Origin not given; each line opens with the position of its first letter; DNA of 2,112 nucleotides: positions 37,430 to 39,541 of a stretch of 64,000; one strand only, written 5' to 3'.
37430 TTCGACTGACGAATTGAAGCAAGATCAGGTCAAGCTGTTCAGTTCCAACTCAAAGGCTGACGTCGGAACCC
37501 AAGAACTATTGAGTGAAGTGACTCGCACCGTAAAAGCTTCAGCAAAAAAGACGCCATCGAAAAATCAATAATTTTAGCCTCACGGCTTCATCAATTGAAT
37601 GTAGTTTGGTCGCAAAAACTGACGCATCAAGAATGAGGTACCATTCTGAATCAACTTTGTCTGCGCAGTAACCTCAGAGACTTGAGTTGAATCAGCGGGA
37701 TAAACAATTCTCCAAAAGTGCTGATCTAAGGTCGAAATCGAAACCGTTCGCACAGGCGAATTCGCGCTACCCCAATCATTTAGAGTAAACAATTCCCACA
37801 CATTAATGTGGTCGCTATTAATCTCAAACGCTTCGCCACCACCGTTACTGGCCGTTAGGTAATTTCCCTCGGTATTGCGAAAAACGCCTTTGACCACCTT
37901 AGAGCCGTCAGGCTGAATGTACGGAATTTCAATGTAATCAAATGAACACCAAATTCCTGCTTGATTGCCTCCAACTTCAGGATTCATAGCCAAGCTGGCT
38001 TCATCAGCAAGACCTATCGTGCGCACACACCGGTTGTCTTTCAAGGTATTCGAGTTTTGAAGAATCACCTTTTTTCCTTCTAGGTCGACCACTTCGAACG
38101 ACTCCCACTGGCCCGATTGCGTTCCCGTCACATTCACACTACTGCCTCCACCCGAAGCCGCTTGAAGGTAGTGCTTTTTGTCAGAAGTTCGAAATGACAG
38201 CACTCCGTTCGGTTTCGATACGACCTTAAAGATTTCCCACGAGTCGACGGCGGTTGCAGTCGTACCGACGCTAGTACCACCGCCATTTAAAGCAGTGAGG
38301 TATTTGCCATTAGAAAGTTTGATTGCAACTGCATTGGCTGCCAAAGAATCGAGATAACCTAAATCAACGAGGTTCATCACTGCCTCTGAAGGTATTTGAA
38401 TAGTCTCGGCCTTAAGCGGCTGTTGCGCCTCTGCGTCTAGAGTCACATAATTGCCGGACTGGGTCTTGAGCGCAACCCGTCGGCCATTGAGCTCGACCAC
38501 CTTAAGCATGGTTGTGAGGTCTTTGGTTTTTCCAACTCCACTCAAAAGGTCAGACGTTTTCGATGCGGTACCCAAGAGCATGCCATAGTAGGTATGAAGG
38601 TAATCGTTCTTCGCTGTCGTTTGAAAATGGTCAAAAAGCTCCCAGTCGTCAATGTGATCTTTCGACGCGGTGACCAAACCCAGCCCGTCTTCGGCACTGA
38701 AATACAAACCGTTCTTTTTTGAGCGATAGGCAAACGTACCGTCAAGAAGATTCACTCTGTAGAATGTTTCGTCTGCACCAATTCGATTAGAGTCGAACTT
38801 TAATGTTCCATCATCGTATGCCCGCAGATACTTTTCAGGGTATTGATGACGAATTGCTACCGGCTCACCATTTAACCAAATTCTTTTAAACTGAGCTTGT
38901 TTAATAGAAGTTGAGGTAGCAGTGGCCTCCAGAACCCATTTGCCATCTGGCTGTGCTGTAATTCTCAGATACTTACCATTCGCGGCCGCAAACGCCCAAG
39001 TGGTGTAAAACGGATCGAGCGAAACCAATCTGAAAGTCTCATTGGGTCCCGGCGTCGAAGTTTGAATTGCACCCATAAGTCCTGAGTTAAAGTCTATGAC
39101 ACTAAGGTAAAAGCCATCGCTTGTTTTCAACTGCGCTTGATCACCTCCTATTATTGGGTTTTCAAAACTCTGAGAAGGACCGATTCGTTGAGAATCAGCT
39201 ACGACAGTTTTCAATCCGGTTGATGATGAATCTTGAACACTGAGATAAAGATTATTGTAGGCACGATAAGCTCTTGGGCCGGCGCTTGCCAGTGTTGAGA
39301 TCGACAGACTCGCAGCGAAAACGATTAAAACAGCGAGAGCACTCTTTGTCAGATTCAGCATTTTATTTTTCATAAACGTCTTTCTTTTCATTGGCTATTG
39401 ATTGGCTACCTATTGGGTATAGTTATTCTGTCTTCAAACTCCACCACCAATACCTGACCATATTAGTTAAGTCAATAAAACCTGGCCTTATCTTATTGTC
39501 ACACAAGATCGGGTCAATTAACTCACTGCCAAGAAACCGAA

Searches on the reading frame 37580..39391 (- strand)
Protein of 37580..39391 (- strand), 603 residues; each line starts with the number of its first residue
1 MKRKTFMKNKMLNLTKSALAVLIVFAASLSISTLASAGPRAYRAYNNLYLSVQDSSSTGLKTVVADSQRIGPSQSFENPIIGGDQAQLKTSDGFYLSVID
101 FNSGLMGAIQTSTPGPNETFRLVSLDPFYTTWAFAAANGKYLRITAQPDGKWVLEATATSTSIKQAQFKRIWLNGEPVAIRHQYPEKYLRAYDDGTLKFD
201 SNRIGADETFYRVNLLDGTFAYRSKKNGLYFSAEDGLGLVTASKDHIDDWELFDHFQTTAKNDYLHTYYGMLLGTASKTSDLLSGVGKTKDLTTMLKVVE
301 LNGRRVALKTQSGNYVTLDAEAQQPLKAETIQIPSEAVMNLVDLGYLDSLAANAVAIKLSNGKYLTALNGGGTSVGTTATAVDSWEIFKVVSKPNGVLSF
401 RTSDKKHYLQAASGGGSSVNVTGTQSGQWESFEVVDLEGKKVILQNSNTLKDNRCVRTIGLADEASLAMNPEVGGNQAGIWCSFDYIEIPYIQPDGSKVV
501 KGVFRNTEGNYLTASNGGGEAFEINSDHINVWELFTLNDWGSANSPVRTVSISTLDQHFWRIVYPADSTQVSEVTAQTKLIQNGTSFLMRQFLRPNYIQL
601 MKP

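Call 21: search_protein_families(library=pfam, proteins=[window:37580-39391:-])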
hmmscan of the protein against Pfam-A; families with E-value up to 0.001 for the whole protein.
window:37580-39391:- (603 aa): 3 families
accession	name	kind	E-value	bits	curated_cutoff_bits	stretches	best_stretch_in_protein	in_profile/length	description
PF25490.1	DUF7910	-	7.5e-22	78.3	35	2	360-448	16-106/140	Domain of unknown function (DUF7910)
PF06229.18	FRG1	-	7.2e-13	49.1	27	0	353-415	38-96/189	FRG1-like domain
PF06268.19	Fascin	-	5.4e-11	43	23.1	0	186-254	43-107/108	Fascin domain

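Call 80: find_homologous_proteins(query=window:37580-39391:-, max_evalue=1e-20)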
Query window:37580-39391:- (603 aa): 2 proteins with E <= 1e-20 among 8000 candidates.
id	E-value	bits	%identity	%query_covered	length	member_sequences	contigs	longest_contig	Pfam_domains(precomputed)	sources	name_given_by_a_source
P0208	0.0e+0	1342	100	99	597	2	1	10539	PF25490.1,PF06268.20,PF06229.19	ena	-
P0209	2.5e-256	870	66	97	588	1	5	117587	PF25490.1,PF06268.20,PF06229.19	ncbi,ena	-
